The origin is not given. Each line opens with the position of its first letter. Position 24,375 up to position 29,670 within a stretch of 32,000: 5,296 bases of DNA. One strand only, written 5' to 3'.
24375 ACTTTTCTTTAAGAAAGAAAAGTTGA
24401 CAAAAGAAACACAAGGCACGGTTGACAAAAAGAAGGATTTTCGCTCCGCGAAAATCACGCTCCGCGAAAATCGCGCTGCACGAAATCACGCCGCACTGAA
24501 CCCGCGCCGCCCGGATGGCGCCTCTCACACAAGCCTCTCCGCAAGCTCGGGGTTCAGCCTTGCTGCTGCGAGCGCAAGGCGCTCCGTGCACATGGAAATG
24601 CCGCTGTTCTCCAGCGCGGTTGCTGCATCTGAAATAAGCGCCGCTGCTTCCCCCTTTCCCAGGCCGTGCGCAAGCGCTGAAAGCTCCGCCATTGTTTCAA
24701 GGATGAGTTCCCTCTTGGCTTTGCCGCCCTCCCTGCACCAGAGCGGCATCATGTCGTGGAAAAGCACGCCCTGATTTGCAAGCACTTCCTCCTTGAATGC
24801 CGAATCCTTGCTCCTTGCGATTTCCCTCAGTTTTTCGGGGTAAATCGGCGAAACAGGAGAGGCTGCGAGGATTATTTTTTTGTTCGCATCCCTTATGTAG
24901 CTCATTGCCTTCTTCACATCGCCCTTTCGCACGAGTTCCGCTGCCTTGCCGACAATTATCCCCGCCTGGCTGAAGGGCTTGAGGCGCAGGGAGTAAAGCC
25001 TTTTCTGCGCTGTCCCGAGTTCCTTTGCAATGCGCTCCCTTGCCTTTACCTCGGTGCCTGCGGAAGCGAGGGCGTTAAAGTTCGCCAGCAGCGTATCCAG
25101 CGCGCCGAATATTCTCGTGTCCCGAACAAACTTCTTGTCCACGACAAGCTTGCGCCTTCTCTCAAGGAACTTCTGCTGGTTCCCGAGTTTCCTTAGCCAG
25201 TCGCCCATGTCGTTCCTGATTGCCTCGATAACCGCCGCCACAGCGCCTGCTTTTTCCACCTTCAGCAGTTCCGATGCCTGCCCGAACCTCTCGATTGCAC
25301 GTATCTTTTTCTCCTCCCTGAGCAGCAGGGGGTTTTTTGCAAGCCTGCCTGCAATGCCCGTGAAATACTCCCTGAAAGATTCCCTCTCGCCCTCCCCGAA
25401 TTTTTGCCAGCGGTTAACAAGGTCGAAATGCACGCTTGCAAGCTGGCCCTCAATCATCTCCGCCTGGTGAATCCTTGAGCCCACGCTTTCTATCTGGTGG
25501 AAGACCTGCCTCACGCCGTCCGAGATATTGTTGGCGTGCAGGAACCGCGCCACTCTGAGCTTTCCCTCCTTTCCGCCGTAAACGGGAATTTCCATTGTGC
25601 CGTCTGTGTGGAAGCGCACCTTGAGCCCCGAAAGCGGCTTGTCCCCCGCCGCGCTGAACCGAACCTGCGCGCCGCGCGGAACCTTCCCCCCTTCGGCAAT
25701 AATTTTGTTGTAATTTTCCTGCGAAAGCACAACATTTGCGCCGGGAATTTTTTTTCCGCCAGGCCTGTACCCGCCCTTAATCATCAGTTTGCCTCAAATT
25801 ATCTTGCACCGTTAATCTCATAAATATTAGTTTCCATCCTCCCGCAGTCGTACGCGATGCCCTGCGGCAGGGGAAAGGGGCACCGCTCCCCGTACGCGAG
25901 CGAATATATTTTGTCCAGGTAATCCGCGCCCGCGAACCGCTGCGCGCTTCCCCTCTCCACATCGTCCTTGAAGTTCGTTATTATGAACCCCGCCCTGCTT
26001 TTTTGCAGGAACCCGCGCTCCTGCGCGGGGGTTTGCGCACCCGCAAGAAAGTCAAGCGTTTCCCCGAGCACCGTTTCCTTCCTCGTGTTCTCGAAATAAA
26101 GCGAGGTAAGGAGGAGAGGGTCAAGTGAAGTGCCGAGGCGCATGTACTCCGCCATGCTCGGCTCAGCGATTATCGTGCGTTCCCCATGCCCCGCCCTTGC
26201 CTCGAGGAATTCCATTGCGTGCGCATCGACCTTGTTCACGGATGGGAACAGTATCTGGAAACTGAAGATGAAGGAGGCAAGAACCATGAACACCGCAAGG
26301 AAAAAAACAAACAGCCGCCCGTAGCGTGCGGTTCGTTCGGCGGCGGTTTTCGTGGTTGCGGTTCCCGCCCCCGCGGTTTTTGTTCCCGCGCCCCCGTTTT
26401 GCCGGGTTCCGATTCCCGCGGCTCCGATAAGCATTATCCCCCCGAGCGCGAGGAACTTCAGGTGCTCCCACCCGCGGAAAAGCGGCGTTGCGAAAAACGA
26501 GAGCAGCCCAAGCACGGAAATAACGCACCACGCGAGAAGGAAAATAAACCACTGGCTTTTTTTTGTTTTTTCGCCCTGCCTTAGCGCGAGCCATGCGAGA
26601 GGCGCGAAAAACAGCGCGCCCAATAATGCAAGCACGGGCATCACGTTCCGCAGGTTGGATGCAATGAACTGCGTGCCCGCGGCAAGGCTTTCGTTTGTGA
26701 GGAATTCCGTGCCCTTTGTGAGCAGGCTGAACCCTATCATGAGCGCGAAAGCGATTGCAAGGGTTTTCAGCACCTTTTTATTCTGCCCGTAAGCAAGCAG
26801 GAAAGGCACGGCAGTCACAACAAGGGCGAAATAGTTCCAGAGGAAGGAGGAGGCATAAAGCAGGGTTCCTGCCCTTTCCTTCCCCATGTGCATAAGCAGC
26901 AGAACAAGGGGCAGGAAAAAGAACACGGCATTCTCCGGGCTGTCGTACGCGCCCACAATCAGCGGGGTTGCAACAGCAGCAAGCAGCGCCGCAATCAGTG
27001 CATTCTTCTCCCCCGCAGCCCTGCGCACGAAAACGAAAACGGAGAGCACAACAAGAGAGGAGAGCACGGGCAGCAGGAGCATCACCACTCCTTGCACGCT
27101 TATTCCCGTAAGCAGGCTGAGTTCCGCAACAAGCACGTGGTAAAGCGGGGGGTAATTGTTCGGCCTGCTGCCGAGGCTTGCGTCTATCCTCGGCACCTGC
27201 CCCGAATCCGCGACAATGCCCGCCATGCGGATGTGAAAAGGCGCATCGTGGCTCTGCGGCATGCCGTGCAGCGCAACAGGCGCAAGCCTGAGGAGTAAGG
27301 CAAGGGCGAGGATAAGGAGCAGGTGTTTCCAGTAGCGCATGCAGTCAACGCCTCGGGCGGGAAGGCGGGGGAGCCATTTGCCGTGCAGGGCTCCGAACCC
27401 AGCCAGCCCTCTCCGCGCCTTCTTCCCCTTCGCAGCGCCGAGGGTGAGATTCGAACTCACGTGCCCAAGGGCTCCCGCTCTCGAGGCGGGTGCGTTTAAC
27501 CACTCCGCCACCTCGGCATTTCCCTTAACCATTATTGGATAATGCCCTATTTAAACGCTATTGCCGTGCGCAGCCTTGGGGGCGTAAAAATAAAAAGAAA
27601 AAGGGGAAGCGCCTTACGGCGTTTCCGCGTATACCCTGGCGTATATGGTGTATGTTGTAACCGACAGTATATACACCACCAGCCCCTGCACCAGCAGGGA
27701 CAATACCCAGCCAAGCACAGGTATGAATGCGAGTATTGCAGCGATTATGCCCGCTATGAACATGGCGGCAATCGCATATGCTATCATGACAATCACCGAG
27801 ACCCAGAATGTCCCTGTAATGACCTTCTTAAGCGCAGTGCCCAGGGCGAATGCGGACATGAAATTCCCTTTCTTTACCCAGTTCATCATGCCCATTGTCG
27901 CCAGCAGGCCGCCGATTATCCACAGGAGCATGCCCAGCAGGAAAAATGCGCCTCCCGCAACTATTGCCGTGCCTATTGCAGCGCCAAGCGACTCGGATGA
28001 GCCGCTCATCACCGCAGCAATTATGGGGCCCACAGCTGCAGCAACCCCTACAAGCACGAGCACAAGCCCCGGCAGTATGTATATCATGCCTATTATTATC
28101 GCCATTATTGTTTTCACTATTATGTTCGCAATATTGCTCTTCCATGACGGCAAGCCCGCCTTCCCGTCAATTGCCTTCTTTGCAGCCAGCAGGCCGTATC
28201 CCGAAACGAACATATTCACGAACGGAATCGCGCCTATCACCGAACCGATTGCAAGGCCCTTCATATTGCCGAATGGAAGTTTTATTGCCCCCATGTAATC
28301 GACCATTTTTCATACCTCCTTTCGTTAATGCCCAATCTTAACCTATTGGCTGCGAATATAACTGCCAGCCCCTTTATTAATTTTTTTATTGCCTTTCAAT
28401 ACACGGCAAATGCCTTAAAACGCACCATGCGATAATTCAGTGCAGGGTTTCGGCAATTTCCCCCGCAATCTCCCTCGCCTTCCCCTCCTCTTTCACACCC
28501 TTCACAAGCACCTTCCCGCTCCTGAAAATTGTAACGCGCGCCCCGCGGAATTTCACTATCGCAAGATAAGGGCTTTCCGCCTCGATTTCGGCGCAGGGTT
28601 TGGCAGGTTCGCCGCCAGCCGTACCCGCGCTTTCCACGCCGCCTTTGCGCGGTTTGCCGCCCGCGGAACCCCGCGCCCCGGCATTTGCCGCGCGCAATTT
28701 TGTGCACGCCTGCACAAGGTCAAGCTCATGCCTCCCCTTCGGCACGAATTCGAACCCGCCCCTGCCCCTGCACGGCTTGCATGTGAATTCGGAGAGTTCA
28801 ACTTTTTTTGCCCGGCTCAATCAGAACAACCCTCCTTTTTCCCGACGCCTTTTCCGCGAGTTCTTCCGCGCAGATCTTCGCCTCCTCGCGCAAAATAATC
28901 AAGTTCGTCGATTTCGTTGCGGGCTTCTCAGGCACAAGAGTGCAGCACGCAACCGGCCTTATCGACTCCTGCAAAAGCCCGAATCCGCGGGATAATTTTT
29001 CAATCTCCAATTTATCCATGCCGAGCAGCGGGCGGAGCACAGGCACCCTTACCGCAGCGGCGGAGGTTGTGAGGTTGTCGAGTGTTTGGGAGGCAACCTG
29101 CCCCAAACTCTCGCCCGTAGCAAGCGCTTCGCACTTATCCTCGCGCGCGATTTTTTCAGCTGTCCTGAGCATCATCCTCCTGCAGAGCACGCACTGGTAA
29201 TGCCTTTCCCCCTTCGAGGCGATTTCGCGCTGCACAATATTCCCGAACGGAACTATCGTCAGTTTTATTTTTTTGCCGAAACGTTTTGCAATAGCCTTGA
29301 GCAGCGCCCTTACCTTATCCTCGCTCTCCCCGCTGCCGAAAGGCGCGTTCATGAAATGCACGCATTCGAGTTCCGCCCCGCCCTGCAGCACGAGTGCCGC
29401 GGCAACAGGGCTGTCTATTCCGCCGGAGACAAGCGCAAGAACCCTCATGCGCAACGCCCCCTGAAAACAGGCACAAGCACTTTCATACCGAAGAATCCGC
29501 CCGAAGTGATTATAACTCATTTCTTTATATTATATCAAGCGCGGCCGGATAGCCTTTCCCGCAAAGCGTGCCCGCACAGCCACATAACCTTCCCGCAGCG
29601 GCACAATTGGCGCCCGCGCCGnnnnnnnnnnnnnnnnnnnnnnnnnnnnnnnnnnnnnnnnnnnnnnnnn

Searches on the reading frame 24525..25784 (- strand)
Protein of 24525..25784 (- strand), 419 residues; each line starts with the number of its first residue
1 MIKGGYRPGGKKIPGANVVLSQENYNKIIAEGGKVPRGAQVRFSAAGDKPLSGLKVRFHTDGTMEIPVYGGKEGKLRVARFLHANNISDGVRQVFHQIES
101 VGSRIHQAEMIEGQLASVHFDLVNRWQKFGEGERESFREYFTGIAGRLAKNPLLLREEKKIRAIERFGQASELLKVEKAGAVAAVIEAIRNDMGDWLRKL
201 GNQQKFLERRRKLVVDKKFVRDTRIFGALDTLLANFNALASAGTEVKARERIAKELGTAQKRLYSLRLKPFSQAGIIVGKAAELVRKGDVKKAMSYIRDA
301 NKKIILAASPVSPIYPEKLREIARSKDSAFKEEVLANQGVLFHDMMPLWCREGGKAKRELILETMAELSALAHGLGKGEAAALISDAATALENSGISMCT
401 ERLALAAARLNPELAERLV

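Call 7: search_protein_families(library=pfam, proteins=[window:24525-25784:-], max_evalue=0.1)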
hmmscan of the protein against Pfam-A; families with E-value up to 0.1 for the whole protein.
window:24525-25784:- (419 aa): 0 families

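Call 8: search_protein_families(library=phrogs, proteins=[window:24525-25784:-], max_evalue=0.1)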
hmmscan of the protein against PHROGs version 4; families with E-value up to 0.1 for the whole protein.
window:24525-25784:- (419 aa): 0 families

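Call 11: find_encoding_contigs(protein=window:24525-25784:-, flank=10000, max_places=10)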
Protein window:24525-25784:- (419 aa): no gene with exactly this product is on record in the collection.

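Call 13: find_related_loci(query=window:24525-25784:-, collection=genome_contigs, flank=10000)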
Query window:24525-25784:- (419 aa) in genome_contigs; peptide patterns used: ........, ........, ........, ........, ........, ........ (x = any residue, [..] = any of these).
245 stretches matched a pattern, but none encodes a relative of the query by tblastn (E <= 1e-3).
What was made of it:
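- Tried and rejected: A GTDB scan with the 419-aa protein found no relative (call 13).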

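Call 14: find_homologous_proteins(query=window:24525-25784:-)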
Query window:24525-25784:- (419 aa): 10 proteins with E <= 0.001 among 8000 candidates.
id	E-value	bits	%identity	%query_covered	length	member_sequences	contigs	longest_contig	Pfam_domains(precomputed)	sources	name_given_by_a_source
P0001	4.0e-243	825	92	100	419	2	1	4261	-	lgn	-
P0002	7.3e-113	396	48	99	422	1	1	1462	-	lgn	-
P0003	5.9e-111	389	48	100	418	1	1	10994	-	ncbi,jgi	-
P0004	6.6e-111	389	49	99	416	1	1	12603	-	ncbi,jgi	-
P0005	1.6e-110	388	46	99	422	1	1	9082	-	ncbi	-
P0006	1.9e-103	365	44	99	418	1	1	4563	-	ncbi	-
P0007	1.9e-100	355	46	99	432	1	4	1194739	-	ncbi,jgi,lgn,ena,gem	-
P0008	6.5e-99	350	51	85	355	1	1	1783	-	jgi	jgi:hypothetical protein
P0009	3.7e-98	347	44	99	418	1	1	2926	-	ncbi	-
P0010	9.7e-89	316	43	96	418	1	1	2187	-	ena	-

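Call 15: find_encoding_contigs(protein=P0001, flank=10000, max_places=4)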
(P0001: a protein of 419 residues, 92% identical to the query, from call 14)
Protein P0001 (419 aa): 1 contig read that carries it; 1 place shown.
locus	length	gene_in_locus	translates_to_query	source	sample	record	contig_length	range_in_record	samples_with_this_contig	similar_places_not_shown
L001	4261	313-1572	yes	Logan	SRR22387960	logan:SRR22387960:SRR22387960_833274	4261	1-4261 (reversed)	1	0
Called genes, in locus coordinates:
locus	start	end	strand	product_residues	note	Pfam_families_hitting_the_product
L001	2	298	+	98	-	?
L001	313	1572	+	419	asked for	-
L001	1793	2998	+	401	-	PF00589:Phage_integrase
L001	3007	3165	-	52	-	-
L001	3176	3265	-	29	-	-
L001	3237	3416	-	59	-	-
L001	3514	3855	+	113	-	PF04956:TrbC, PF18895:T4SS_pilin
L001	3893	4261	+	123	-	?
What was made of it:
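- On tRNA-integrated mobile element / genomic islet: The one close relative has the site occupied by another element (call 15).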

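Call 16: find_encoding_contigs(protein=P0007, flank=10000, max_places=4)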
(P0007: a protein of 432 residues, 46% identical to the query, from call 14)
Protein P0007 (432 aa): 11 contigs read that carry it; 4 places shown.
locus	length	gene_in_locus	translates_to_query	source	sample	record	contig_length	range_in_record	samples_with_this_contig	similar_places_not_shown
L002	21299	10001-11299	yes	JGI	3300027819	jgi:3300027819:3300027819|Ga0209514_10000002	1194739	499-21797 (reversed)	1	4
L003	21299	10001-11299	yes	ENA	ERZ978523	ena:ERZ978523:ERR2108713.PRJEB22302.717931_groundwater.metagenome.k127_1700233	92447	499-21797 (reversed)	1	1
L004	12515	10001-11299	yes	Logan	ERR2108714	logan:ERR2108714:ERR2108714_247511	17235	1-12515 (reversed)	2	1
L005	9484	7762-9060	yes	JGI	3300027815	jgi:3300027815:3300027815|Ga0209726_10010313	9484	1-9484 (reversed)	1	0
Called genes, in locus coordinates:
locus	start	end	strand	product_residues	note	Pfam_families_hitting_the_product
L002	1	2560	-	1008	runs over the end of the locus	PF03413:PepSY (faint), PF01935:DUF87, PF00004:AAA (faint)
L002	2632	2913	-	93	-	-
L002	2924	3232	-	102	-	-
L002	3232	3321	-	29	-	-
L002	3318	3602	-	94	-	-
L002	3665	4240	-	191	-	-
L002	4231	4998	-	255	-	PF00491:Arginase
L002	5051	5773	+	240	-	PF00702:Hydrolase, PF13419:HAD_2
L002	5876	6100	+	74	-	-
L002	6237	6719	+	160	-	-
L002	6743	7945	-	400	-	PF01926:MMR_HSR1, PF08438:YGR210-like_G4, PF02824:TGS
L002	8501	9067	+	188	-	PF01177:Asp_Glu_race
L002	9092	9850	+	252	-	-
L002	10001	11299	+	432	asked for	-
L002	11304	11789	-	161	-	PF00293:NUDIX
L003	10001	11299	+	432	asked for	-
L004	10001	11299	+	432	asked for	-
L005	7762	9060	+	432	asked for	-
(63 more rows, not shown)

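Call 17: find_encoding_contigs(protein=P0004, flank=10000, max_places=3)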
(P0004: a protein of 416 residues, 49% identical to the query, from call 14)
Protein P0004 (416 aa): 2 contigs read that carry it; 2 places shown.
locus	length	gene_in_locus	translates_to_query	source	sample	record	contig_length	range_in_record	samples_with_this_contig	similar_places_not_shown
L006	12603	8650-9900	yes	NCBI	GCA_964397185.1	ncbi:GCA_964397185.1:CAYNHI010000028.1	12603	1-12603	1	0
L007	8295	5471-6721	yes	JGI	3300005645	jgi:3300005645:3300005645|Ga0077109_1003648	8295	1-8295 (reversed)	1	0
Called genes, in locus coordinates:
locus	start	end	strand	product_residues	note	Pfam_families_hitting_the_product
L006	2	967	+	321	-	?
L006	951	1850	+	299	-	PF00482:T2SSF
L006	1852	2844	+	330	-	PF00482:T2SSF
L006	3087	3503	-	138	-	-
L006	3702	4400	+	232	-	PF03796:DnaB_C, PF06745:ATPase, PF13481:AAA_25, PF23442:DUF7125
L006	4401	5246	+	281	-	PF24336:DUF7504, PF06745:ATPase (weak)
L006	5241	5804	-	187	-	-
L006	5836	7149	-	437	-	-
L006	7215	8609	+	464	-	PF01368:DHH, PF21763:DHH_CID, PF02272:DHHA1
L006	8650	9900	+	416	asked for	-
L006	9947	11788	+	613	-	PF06202:GDE_C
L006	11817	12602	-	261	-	?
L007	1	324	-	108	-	?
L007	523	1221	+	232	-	PF03796:DnaB_C, PF06745:ATPase, PF13481:AAA_25, PF23442:DUF7125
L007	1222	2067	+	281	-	PF24336:DUF7504, PF06745:ATPase (weak)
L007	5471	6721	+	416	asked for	-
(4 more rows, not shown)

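Call 18: find_encoding_contigs(protein=P0003, flank=10000, max_places=3)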
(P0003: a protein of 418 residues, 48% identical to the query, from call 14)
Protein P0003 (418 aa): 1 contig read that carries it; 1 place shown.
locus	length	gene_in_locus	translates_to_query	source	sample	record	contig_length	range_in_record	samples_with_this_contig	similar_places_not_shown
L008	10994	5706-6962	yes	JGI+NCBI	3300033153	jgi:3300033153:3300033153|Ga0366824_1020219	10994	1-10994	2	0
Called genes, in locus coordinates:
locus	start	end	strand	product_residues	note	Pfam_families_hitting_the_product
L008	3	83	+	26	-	?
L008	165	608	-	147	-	-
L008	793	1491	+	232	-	PF03796:DnaB_C (weak), PF06745:ATPase, PF13481:AAA_25 (weak), PF23442:DUF7125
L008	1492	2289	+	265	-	-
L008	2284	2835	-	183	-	-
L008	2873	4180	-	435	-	-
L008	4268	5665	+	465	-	PF01368:DHH, PF21763:DHH_CID, PF02272:DHHA1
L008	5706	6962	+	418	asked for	-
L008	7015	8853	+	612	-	PF06202:GDE_C, PF12899:Glyco_hydro_100 (weak)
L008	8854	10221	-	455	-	PF02878:PGM_PMM_I, PF02879:PGM_PMM_II, PF02880:PGM_PMM_III, PF00408:PGM_PMM_IV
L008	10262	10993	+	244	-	?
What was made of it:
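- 24370..25784 (-): Conserved chromosomal flank, not part of the islet. It comprises an intergenic region with a perfect 12-nt-arm palindrome (24373-24399) and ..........-type repeats (24436-24513), followed by a 419-aa conserved archaeal protein gene (24525-25784). The 419-aa family is found in other archaeal contigs in chromosomal contexts (calls 14, 16-18).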

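Call 24: search_protein_families(library=ncbifam, proteins=[window:24525-25784:-, L001:1793-2998:+], max_evalue=0.1)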
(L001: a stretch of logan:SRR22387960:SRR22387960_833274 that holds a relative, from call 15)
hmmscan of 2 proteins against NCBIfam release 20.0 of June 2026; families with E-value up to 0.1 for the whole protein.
window:24525-25784:- (419 aa): 0 families

L001:1793-2998:+ (401 aa): 11 families
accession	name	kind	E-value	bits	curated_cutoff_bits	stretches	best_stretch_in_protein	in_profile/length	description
NF040815.2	recomb_XerA_Arch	equivalog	3.1e-29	102.4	220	1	35-274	3-228/263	site-specific tyrosine recombinase/integron integrase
TIGR02224.1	recomb_XerC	equivalog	1e-27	97.3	335.15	1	59-275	37-252/295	tyrosine recombinase XerC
TIGR02225.1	recomb_XerD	equivalog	2.7e-25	89.3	329.6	1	59-276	28-250/290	site-specific tyrosine recombinase XerD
NF001399.0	PRK00283.1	subfamily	6.2e-23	81.5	279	1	61-275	42-258/300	tyrosine recombinase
NF003462.0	PRK05084.1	equivalog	7.5e-18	64.4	267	1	142-312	185-356/360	tyrosine recombinase XerS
TIGR02249.1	integrase_gron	subfamily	3e-12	46.5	265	2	236-273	236-273/315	integron integrase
NF002331.0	PRK01287.1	subfamily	1.6e-08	33.9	371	1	128-272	134-284/365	site-specific tyrosine recombinase XerC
NF011946.0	PRK15417.1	equivalog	2.1e-07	30.5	435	2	69-203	55-183/337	integron integrase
NF007370.0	PRK09870.1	subfamily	0.032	13.9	221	1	151-275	32-154/200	tyrosine-type DNA invertase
NF007371.0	PRK09871.1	subfamily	0.038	13.5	222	1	148-297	23-171/198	tyrosine-type DNA invertase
NF008130.0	PRK10878.1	equivalog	0.069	13.2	120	0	178-229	25-75/88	FAD assembly factor SdhE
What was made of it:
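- In L001 the next gene, 80 nt inside the core, is a 401-aa XerA-like tyrosine recombinase, followed by a TrbC/T4SS-pilin gene (calls 15, 24).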

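Call 60: find_related_loci(query=L001:1793-2998:+, collection=viral_contigs, flank=10000)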
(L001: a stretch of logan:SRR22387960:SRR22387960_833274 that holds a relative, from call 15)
Query L001:1793-2998:+ (401 aa) in viral_contigs; peptide patterns used: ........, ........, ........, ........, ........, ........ (x = any residue, [..] = any of these).
1 stretches matched a pattern, but none encodes a relative of the query by tblastn (E <= 1e-3).

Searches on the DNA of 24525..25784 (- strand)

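Call 46: search_rna_families(sources=[L001, L009, L010, L011], threshold=gathering)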
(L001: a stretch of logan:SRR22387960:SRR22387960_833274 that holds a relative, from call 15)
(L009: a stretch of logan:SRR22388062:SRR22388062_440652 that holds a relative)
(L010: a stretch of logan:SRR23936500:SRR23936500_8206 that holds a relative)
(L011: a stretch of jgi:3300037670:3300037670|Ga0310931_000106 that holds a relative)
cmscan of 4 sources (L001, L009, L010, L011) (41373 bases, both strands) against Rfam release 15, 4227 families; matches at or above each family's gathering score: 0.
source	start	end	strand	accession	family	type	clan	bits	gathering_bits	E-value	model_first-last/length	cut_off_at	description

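Call 83: search_rna_families(sources=[L002, L010], threshold=evalue, max_evalue=0.01)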
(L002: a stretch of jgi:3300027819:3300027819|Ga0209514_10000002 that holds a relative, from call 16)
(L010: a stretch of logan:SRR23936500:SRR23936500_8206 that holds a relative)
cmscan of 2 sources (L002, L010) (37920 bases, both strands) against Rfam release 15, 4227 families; matches with E-value up to 0.01: 2.
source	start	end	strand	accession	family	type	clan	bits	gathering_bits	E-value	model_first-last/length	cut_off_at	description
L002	9906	9976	+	RF00005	tRNA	Gene; tRNA;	CL00001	56.6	29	9.1e-10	1-71/71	no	tRNA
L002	8133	8247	+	RF00005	tRNA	Gene; tRNA;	CL00001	49.1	29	1.1e-07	1-71/71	no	tRNA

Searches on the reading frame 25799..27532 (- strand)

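Call 7: search_protein_families(library=pfam, proteins=[window:25799-27532:-], max_evalue=0.1)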
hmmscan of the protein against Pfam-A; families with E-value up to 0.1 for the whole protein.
window:25799-27532:- (577 aa): 1 family
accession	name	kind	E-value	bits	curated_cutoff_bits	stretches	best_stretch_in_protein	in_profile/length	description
PF02516.20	STT3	-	4.8e-06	26.8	24.5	1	124-275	68-215/405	Oligosaccharyl transferase STT3, N-terminal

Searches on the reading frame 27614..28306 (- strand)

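Call 67: search_protein_families(library=pfam, proteins=[window:27614-28306:-], max_evalue=0.001)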
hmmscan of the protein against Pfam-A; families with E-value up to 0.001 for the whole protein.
window:27614-28306:- (230 aa): 1 family
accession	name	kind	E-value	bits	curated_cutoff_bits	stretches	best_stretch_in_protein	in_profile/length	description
PF13197.11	DUF4013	-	5.6e-17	62.5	26.9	1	22-189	3-167/168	Protein of unknown function (DUF4013)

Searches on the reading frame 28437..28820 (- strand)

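Call 67: search_protein_families(library=pfam, proteins=[window:28437-28820:-], max_evalue=0.001)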
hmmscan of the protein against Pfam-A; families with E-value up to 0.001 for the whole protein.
window:28437-28820:- (127 aa): 1 family
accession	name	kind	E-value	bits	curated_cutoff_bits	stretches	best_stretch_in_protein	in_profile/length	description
PF00352.27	TBP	-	0.00015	22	22.9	1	78-126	32-82/85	Transcription factor TFIID (or TATA-binding protein, TBP)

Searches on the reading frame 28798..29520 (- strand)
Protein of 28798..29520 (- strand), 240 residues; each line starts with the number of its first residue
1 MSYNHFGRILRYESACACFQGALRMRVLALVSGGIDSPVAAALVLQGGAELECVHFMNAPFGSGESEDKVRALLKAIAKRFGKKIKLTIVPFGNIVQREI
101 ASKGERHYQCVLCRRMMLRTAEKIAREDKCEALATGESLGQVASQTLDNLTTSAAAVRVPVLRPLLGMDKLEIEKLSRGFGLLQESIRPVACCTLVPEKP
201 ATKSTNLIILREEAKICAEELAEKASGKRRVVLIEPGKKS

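Call 67: search_protein_families(library=pfam, proteins=[window:28798-29520:-], max_evalue=0.001)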
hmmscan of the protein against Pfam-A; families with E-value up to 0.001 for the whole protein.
window:28798-29520:- (240 aa): 4 families
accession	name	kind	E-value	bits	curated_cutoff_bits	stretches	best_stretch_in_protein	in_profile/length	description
PF02568.20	ThiI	-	5.6e-58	196.2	20.5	1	26-215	5-194/197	Thiamine biosynthesis protein (ThiI)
PF06508.19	QueC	-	9.9e-05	22.4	22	0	27-58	2-33/210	Queuosine biosynthesis protein QueC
PF03054.22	tRNA_Me_trans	-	0.00023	21.3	20.6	1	25-113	1-100/202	tRNA methyl transferase HUP domain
PF01171.26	ATP_bind_3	-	0.0005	20.3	27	1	27-177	2-156/182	PP-loop family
